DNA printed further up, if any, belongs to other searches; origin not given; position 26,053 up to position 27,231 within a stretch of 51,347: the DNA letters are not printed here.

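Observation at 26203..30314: Pair of paralogous radical SAM proteins with non-canonical CX4CX2C motif bracketing a Na/Pi-PhoU transporter and a TsaA-domain protein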

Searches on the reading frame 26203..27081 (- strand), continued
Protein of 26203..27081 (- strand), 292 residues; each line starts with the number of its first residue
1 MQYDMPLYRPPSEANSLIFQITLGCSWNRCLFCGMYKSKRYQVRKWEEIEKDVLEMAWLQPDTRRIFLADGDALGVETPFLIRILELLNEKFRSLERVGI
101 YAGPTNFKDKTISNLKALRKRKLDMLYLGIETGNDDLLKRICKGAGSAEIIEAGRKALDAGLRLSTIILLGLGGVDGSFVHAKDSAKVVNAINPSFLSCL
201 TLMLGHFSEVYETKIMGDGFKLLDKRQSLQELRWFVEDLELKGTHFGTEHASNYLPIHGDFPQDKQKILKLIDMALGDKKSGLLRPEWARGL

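Call 17: find_related_loci(query=A1, collection=genome_contigs, flank=10000)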
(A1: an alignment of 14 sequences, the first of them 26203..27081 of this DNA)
Query A1 (292 aa) in genome_contigs; peptide patterns used: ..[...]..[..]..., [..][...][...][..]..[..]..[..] (x = any residue, [..] = any of these).
600 stretches matched a pattern (row limit reached: there are more); 572 encode a relative of the query (tblastn E <= 1e-3); the best 80 are kept; 80 distinct loci.
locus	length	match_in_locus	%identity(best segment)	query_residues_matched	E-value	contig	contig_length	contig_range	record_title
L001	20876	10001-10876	72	1-292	3e-146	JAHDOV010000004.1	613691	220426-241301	MAG: Deltaproteobacteria bacterium isolate SL3-B22.2 k141_37262, whole genome shotgun sequence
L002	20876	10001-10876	71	1-292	3e-144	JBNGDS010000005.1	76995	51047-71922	MAG: Desulfomonilia bacterium isolate E05-038 bin56.fa-5, whole genome shotgun sequence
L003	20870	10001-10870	73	1-292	3e-143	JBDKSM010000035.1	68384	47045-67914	MAG: Syntrophaceae bacterium isolate 6_bin.182 c_000000218581, whole genome shotgun sequence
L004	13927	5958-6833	69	1-292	3e-143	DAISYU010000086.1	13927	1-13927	MAG TPA_asm: Thermodesulfobacteriota bacterium isolate CTOTU18761 NODE_3456_length_13927_cov_11.022419, whole genome sho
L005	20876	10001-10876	69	1-292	3e-142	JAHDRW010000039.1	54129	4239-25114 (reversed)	MAG: Deltaproteobacteria bacterium isolate SV3-B1.1 k141_54800, whole genome shotgun sequence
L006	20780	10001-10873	74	1-291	6e-141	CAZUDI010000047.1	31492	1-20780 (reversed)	MAG TPA_asm: uncultured Bacteriovoracaceae bacterium isolate binchicken_co42_213 genome assembly, contig: NODE_1393_leng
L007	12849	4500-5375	68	1-292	9e-141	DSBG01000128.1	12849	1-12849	MAG TPA_asm: Deltaproteobacteria bacterium isolate SpSt-1167 Ga0129302_1002582, whole genome shotgun sequence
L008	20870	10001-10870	71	1-292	4e-140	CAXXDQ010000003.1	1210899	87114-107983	MAG: Desulfomonilia bacterium isolate 0c9ce0d9-ef91-441a-a17a-dc80b036fdfb genome assembly, contig: contig_3, whole geno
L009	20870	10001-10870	69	1-292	2e-136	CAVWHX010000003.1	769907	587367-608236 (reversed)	MAG: uncultured delta proteobacterium isolate MFD01476.bin.2.53 genome assembly, contig: contig_25409, whole genome shot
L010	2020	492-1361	70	1-292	4e-146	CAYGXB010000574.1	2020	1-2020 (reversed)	MAG TPA_asm: uncultured Bacteriovoracaceae bacterium isolate ERP119294_co1_5 genome assembly, contig: NODE_125452_length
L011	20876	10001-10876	68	1-292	6e-136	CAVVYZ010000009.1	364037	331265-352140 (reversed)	MAG: uncultured delta proteobacterium isolate MFD03899.bin.2.22 genome assembly, contig: contig_32536, whole genome shot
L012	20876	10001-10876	67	1-292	3e-135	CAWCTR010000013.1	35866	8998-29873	MAG: uncultured delta proteobacterium isolate MFD01476.bin.2.8 genome assembly, contig: contig_29110, whole genome shotg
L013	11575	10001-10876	66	1-292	1e-134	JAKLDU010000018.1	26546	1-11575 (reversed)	MAG: Deltaproteobacteria bacterium isolate RA.bin117 RA.bin117_18, whole genome shotgun sequence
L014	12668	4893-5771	63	1-292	5e-126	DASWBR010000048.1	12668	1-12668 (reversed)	MAG TPA_asm: Candidatus Deferrimicrobiaceae bacterium isolate SMAG_U2687 k141_221219, whole genome shotgun sequence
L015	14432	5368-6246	61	1-292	1e-122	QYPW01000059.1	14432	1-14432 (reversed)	MAG: Deltaproteobacteria bacterium isolate PowLak16_MAG18 c_000000038956, whole genome shotgun sequence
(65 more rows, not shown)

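Call 24: search_protein_representatives(alignment_id=A1)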
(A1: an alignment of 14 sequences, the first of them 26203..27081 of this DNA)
Query: 14 sequences, 299 profile positions. Proteins with E-value up to 0.001 (for the whole library): 18362; up to 1e-10: 4044; up to 1e-30: 1038. The best 150 are listed.
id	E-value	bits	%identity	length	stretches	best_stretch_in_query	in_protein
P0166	6.4e-140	482.2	-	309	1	2-299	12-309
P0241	1.7e-118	411.9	-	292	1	1-296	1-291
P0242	3.6e-92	325.4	-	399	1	3-298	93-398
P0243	7.2e-92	324.4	-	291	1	9-296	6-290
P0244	3.7e-91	322.1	-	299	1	10-296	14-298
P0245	9.9e-91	320.7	-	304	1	6-294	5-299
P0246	3.7e-89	315.5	-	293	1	3-288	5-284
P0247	5.7e-89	314.9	-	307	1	2-280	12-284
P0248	1.0e-88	314.1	-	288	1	10-280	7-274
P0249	4.0e-88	312.1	-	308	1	5-297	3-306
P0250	1.2e-87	310.6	-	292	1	4-293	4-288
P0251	1.2e-87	310.6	-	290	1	4-282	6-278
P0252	1.8e-87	310.0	-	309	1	3-298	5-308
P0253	9.9e-87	307.6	-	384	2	69-291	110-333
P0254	1.3e-86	307.2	-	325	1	5-289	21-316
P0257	2.9e-86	306.0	-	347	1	11-271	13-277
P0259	3.4e-85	302.5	-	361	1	10-288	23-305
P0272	4.9e-81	288.9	-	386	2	67-289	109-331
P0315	7.9e-76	271.8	-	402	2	70-295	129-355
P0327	3.8e-74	266.3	-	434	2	61-289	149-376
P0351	2.1e-71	257.2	-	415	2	41-279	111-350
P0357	7.7e-71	255.4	-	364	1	3-296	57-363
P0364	1.5e-70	254.4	-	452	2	70-289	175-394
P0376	9.9e-70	251.8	-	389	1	10-295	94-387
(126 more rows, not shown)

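Call 27: search_protein_families(library=pfam, proteins=[P0242, P0376, P0364, P0327, P0357, P0253, P0315, P0351, P0257, P0259], max_evalue=0.01)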
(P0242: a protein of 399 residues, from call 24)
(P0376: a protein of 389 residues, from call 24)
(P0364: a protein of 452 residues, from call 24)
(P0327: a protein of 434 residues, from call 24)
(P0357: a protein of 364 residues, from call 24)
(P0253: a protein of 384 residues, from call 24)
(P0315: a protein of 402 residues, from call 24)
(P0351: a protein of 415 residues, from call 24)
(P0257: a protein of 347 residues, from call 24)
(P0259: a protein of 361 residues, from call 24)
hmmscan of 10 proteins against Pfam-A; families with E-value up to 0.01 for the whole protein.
P0242 (399 aa): 1 family
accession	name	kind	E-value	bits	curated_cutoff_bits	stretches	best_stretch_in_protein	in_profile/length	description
PF04055.27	Radical_SAM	-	3.5e-16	60.3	29.5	1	113-272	2-153/166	Radical SAM superfamily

P0376 (389 aa): 1 family
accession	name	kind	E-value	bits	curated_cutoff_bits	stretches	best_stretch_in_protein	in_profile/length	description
PF04055.27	Radical_SAM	-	7.9e-16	59.1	29.5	1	107-266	2-153/166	Radical SAM superfamily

P0364 (452 aa): 2 families
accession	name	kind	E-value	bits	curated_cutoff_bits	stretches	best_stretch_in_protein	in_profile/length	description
PF04055.27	Radical_SAM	-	8.8e-11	42.7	29.5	1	216-289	81-156/166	Radical SAM superfamily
PF16199.10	Radical_SAM_C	-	0.0037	17.8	31.9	1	306-354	1-49/85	Radical_SAM C-terminal domain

P0327 (434 aa): 1 family
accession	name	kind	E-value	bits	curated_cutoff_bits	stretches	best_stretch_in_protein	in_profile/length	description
PF04055.27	Radical_SAM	-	1.4e-14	55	29.5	1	139-273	28-158/166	Radical SAM superfamily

P0357 (364 aa): 1 family
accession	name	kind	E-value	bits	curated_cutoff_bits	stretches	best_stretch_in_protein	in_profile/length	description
PF04055.27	Radical_SAM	-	7.5e-19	68.9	29.5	1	74-228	2-151/166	Radical SAM superfamily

P0253 (384 aa): 2 families
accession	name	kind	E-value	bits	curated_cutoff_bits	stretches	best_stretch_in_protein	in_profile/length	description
PF04055.27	Radical_SAM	-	7.7e-18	65.7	29.5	1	26-229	3-162/166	Radical SAM superfamily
PF16199.10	Radical_SAM_C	-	0.0031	18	31.9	1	241-282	1-42/85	Radical_SAM C-terminal domain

P0315 (402 aa): 2 families
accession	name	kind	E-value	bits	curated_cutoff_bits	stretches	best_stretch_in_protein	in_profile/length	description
PF04055.27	Radical_SAM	-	1.4e-14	55.1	29.5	1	43-245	2-160/166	Radical SAM superfamily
PF16199.10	Radical_SAM_C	-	0.00019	21.9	31.9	1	259-300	1-42/85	Radical_SAM C-terminal domain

P0351 (415 aa): 1 family
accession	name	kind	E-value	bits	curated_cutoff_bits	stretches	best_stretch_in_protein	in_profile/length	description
PF04055.27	Radical_SAM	-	2.6e-16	60.7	29.5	1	123-260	27-163/166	Radical SAM superfamily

P0257 (347 aa): 1 family
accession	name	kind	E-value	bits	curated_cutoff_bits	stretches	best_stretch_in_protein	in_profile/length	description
PF04055.27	Radical_SAM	-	3.7e-16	60.2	29.5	1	25-176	2-151/166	Radical SAM superfamily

P0259 (361 aa): 1 family
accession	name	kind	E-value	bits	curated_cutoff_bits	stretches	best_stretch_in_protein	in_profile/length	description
PF04055.27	Radical_SAM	-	3.3e-15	57.1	29.5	1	37-206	3-161/166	Radical SAM superfamily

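Call 31: search_solved_structures(query=A2, max_evalue=0.1, show_alignments=3)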
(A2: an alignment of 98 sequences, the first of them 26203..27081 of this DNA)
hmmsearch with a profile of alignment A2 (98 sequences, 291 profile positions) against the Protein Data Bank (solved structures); distinct sequences matched with E-value up to 0.1: 19.
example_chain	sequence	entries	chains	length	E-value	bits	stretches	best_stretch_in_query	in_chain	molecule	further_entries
9ccb_A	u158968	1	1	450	3.6e-12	49.5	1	15-180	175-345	Radical SAM core domain-containing protein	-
6iad_A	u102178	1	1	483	4e-12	49.4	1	111-229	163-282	Histone acetyltransferase, ELP3 family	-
6iaz_A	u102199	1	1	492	4.2e-12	49.3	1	111-229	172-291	Histone acetyltransferase, ELP3 family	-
6ia8_A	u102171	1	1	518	4.7e-12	49.1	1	111-229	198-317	Histone acetyltransferase, ELP3 family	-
5ul2_A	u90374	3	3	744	7e-11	45.3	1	17-169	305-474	OxsB protein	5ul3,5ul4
1olt_A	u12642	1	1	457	1.2e-06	31.4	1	27-239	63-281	OXYGEN-INDEPENDENT COPROPORPHYRINOGEN III OXIDASE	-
8ptx_C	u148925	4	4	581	0.00089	22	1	82-236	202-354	Elongator complex protein 3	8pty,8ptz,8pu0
8avg_C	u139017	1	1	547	0.0012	21.5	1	79-236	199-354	Elongator complex protein 3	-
2a5h_A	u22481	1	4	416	0.0017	21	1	18-99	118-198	L-lysine 2,3-aminomutase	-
9p2u_A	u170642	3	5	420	0.0026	20.4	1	13-236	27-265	Radical S-adenosylmethionine methyltransferase NocN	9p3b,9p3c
5l7l_A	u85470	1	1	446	0.008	18.8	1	113-223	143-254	ELP3 family, ELP3 family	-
6ia6_A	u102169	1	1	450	0.0081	18.8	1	113-223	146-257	ELP3 family, ELP3 family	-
5l7j_A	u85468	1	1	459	0.0085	18.8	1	113-223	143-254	ELP3 family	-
7mjv_A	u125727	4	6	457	0.024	17.3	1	16-158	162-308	tRNA-2-methylthio-N(6)-dimethylallyladenosine synthase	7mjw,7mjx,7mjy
7mjz_A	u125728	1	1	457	0.024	17.3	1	16-158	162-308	tRNA-2-methylthio-N(6)-dimethylallyladenosine synthase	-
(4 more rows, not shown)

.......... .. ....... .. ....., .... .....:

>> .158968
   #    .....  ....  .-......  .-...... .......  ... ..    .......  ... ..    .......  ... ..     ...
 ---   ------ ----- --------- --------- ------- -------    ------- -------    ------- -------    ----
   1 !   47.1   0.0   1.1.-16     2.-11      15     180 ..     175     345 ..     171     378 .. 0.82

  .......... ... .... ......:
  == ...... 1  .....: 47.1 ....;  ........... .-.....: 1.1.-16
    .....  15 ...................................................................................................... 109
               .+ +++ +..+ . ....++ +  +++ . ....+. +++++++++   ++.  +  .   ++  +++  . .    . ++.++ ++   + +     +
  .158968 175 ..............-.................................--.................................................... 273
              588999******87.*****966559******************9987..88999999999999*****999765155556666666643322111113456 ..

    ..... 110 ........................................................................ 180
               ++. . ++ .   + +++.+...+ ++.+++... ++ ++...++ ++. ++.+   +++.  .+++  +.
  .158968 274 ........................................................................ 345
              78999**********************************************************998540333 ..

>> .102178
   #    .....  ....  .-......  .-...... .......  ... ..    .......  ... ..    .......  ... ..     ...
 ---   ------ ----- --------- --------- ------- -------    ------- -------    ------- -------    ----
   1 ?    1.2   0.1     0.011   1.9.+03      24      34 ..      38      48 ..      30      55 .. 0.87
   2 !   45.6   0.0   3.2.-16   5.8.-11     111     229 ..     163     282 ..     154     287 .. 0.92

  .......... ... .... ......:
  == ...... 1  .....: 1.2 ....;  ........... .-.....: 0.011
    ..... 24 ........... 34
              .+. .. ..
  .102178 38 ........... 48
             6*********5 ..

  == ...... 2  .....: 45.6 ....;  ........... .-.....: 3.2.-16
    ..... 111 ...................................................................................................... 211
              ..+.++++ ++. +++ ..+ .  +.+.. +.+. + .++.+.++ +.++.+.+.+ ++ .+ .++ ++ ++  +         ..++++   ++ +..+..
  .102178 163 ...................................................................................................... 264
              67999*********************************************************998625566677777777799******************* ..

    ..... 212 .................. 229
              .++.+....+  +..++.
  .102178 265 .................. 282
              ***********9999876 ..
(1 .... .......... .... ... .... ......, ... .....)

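Call 32: search_protein_families(library=pfam, alignment_id=A2, max_evalue=0.01)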
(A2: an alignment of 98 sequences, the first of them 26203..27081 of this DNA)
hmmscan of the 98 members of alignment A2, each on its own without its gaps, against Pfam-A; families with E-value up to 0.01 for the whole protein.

A. member 1, window:26203-27081:- (292 aa): 1 family
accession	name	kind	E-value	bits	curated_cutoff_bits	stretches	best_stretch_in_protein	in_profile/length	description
PF04055.27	Radical_SAM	-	3.1e-20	73.4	29.5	1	21-177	3-157/166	Radical SAM superfamily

B. families by the number of members that match (of 98 scanned): 6 families
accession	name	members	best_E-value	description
PF04055.27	Radical_SAM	98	3.8e-23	Radical SAM superfamily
PF16199.10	Radical_SAM_C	16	1.2e-05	Radical_SAM C-terminal domain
PF19238.5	Radical_SAM_2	3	0.00067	Radical SAM-like domain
PF13353.11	Fer4_12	3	0.0024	4Fe-4S single cluster domain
PF01127.27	Sdh_cyt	1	0.0053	Succinate dehydrogenase/Fumarate reductase transmembrane subunit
PF21983.2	NikA-like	1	0.0089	Mobilization protein NikA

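Call 34: list_cluster_members(proteins=[P0243, P0244, P0252, P0245, P0253, P0272, P0246, P0257, P0259, P0248])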
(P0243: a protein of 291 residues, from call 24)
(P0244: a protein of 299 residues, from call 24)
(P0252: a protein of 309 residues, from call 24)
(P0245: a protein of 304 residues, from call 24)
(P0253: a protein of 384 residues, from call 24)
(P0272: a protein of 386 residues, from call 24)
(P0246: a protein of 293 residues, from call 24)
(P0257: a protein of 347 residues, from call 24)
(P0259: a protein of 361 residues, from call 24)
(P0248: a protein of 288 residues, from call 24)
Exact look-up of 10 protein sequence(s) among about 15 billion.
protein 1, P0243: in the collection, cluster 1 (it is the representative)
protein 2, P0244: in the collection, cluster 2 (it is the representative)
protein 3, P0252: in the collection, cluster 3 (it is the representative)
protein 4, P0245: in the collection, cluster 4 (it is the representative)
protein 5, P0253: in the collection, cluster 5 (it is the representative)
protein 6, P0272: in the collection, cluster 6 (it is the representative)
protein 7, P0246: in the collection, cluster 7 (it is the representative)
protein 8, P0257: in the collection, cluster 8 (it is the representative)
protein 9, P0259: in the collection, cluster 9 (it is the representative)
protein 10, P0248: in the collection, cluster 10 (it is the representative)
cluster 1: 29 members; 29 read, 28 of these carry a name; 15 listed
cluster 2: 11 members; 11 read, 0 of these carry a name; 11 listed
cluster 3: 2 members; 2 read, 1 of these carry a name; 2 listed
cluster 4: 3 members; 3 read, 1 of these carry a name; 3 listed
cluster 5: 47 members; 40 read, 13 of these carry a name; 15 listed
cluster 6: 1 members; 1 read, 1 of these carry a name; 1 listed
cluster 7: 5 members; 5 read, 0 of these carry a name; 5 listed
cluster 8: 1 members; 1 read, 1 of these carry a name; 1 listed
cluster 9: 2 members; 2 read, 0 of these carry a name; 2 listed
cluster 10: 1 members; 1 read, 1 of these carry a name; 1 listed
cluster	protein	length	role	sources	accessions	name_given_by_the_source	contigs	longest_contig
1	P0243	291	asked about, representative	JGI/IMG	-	radical SAM superfamily enzyme YgiQ (UPF0313 family)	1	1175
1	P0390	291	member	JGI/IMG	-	radical SAM superfamily enzyme YgiQ (UPF0313 family)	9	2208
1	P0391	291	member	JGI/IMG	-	radical SAM superfamily enzyme YgiQ (UPF0313 family)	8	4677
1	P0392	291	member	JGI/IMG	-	radical SAM superfamily enzyme YgiQ (UPF0313 family)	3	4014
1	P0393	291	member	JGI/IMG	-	radical SAM superfamily enzyme YgiQ (UPF0313 family)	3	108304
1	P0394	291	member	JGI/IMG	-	radical SAM superfamily enzyme YgiQ (UPF0313 family)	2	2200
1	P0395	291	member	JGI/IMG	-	radical SAM superfamily enzyme YgiQ (UPF0313 family)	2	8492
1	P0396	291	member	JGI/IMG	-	radical SAM superfamily enzyme YgiQ (UPF0313 family)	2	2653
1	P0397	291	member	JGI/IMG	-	radical SAM superfamily enzyme YgiQ (UPF0313 family)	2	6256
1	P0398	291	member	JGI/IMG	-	radical SAM superfamily enzyme YgiQ (UPF0313 family)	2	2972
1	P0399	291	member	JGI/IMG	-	radical SAM superfamily enzyme YgiQ (UPF0313 family)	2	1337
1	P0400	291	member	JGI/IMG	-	radical SAM superfamily enzyme YgiQ (UPF0313 family)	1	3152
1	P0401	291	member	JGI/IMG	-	radical SAM superfamily enzyme YgiQ (UPF0313 family)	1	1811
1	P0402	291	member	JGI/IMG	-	radical SAM superfamily enzyme YgiQ (UPF0313 family)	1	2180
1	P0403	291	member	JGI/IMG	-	radical SAM superfamily enzyme YgiQ (UPF0313 family)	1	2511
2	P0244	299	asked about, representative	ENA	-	-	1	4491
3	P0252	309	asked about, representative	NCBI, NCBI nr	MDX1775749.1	MAG: radical SAM protein [Desulfobulbales bacterium] | radical SAM protein [Desulfobulbales bacterium]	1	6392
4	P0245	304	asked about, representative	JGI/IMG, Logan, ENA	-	-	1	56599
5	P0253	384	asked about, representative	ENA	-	-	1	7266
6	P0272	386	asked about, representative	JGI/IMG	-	histone acetyltransferase (RNA polymerase elongator complex component)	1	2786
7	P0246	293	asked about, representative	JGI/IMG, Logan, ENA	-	-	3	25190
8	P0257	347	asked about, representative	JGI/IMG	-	radical SAM superfamily enzyme YgiQ (UPF0313 family)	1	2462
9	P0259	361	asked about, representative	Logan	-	-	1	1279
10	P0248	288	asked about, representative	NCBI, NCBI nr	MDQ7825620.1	MAG: radical SAM protein [Candidatus Eremiobacteraeota bacterium] | radical SAM protein [Candidatus Eremiobacteraeota bacterium]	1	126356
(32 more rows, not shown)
